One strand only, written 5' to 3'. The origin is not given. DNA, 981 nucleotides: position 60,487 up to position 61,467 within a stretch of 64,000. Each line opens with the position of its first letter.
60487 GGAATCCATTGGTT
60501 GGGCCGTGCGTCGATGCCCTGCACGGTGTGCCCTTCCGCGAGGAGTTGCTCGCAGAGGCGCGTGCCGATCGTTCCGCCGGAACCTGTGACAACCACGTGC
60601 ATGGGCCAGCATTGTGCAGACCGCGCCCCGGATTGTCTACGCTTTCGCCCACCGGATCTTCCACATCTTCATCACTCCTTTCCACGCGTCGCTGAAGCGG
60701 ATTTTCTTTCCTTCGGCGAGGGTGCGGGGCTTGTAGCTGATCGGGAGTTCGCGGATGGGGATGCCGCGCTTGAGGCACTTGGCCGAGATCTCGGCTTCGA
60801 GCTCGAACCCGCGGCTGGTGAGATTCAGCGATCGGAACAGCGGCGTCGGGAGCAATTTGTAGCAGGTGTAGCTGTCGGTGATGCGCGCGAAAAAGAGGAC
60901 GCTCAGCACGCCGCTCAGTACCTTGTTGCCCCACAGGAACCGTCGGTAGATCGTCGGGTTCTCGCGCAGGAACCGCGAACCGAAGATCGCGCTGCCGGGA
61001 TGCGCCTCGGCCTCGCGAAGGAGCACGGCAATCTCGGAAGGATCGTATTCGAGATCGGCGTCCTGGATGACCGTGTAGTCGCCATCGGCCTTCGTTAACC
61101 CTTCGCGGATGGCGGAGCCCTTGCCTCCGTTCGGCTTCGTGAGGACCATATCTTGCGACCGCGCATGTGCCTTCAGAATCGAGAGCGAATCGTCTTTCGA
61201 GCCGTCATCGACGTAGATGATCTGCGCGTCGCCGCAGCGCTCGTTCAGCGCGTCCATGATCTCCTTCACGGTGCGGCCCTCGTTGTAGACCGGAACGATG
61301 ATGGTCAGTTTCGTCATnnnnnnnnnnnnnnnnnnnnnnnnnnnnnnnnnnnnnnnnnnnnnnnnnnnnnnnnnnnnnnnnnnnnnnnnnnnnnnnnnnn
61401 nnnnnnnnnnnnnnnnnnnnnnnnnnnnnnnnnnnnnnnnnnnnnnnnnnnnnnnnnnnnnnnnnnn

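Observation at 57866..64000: Arabinogalactan-like module: GalE-like / glf / coupled GT2, plus GT2 / membrane protein / HAD-UbiA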

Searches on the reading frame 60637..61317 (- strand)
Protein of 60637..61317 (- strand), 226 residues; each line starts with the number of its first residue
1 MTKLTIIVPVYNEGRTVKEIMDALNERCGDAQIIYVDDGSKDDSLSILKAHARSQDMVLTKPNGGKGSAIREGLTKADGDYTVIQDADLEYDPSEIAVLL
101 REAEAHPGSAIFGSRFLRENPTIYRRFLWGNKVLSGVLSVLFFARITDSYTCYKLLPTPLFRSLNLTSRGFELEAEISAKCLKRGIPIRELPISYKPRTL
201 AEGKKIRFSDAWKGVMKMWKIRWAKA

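Call 3: search_protein_families(library=pfam, proteins=[window:60637-61317:-], max_evalue=0.01)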
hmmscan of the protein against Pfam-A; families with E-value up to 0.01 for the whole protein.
window:60637-61317:- (226 aa): 2 families
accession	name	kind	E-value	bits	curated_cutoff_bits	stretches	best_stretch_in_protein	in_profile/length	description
PF00535.33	Glycos_transf_2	-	4.6e-25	88.9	23.3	1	5-122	1-122/168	Glycosyl transferase family 2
PF13641.12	Glyco_tranf_2_3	-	1.4e-05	25.7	27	1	4-113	3-120/230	Glycosyltransferase like family 2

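Call 5: search_protein_families(library=ncbifam, proteins=[window:60637-61317:-], max_evalue=0.01)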
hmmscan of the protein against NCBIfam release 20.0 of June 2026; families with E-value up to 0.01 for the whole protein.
window:60637-61317:- (226 aa): 22 families
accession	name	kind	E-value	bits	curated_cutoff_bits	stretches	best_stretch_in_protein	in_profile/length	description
TIGR04182.1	glyco_TIGR04182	equivalog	8.7e-31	107.4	325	1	4-219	2-215/293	S-layer glycoprotein N-glycosyltransferase AglJ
TIGR03937.1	PgaC_IcaA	equivalog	7.2e-16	58.1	422.3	1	3-123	46-171/407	poly-beta-1,6-N-acetyl-D-glucosamine synthase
NF007986.1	PRK10714.1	equivalog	8e-15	54.6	529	1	2-114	6-124/316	undecaprenyl-phosphate 4-deoxy-4-formamido-L-arabinose transferase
NF041391.1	DPhHxTase_Halo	equivalog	1.7e-14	53.3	375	1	10-199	3-187/213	dolichyl-phosphate hexose transferase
NF007482.0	PRK10073.1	equivalog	1.9e-14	53.5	423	1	2-103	6-110/334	glycosyltransferase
NF047588.1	GlcsyltransPgfSStrep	equivalog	6.4e-13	48.6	500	1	3-102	2-109/308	glycosyltransferase PgfS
TIGR04283.1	glyco_like_mftF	equivalog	1.2e-11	44.6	182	1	4-127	1-121/221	TIGR04283 family arsenosugar biosynthesis glycosyltransferase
NF041875.1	EPS_EpsD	equivalog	7.1e-10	38.8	370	1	4-113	1-114/325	exopolysaccharide biosynthesis glycosyltransferase EpsD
NF058614.1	PPMAGASynPpgS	equivalog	7.2e-10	38.7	370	1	6-193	4-194/226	polyprenyl-phospho-N-acetylgalactosaminyl synthase PpgS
TIGR03111.1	glyc2_xrt_Gpos1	hypoth_equivalog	8.2e-08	31.5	363.95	1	3-110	50-163/439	TIGR03111 family XrtG-associated glycosyltransferase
NF010496.0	PRK13915.1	equivalog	1.1e-07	31.3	262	1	3-91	32-129/307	glucosyl-3-phosphoglycerate synthase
NF047683.1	TeichurnBiosyTuaG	equivalog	1.4e-07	31.4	400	1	3-96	7-104/252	teichuronic acid biosynthesis protein TuaG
TIGR03965.1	mycofact_glyco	equivalog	2.5e-07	29.9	280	1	3-114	75-189/467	mycofactocin biosynthesis glycosyltransferase MftF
TIGR03469.1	HpnB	hypoth_equivalog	1.3e-06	27.7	379.25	1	3-105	45-162/386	hopene-associated glycosyltransferase HpnB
NF050050.1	ProtGlycPglI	equivalog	9.8e-06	25.1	500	1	1-127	1-131/306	GalNAc(5)-diNAcBac-PP-undecaprenol beta-1,3-glucosyltransferase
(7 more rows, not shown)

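Call 52: search_solved_structures(query=window:60637-61317:-, max_evalue=0.001)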
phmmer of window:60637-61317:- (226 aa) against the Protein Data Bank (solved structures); distinct sequences matched with E-value up to 0.001: 24.
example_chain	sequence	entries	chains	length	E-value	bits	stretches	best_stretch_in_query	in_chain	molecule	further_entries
5mlz_A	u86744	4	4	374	2.6e-12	49.9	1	3-204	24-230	Dolichol monophosphate mannose synthase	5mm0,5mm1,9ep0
2z86_A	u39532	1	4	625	8.9e-12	48.2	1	4-102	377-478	Chondroitin synthase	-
2z87_A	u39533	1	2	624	8.9e-12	48.2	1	4-102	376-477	Chondroitin synthase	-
9hwj_A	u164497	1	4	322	1.2e-10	44.4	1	2-114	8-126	Undecaprenyl-phosphate 4-deoxy-4-formamido-L-arabinose transferase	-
9bhc_C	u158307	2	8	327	1.3e-10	44.4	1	2-126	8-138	Undecaprenyl-phosphate 4-deoxy-4-formamido-L-arabinose transferase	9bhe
8vxh_A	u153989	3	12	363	1.6e-10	44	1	2-126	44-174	Undecaprenyl-phosphate 4-deoxy-4-formamido-L-arabinose transferase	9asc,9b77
9omj_A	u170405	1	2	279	8e-09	38.5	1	4-103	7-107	Glycosyltransferase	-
9omh_A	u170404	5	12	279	8.2e-09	38.5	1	4-103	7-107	Glycosyltransferase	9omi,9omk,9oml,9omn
9omm_A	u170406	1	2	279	8.3e-09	38.5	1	4-103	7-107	Glycosyltransferase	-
3bcv_A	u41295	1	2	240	3e-08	36.7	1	2-112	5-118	Putative glycosyltransferase protein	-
5hea_A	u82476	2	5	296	3.1e-08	36.6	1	4-89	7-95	Putative glycosyltransferase (GalT1)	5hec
5eke_A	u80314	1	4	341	4.3e-06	29.6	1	3-127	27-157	Uncharacterized glycosyltransferase sll0501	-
5ekp_C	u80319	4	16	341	4.4e-06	29.6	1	3-127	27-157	Uncharacterized glycosyltransferase sll0501 | Glycosyltransferase sll0501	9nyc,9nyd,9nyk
9nye_A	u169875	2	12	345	4.5e-06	29.5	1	3-127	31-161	Glycosyltransferase sll0501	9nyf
6yv7_B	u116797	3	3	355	8e-05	25.4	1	3-91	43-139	Glycosyl transferase, family 2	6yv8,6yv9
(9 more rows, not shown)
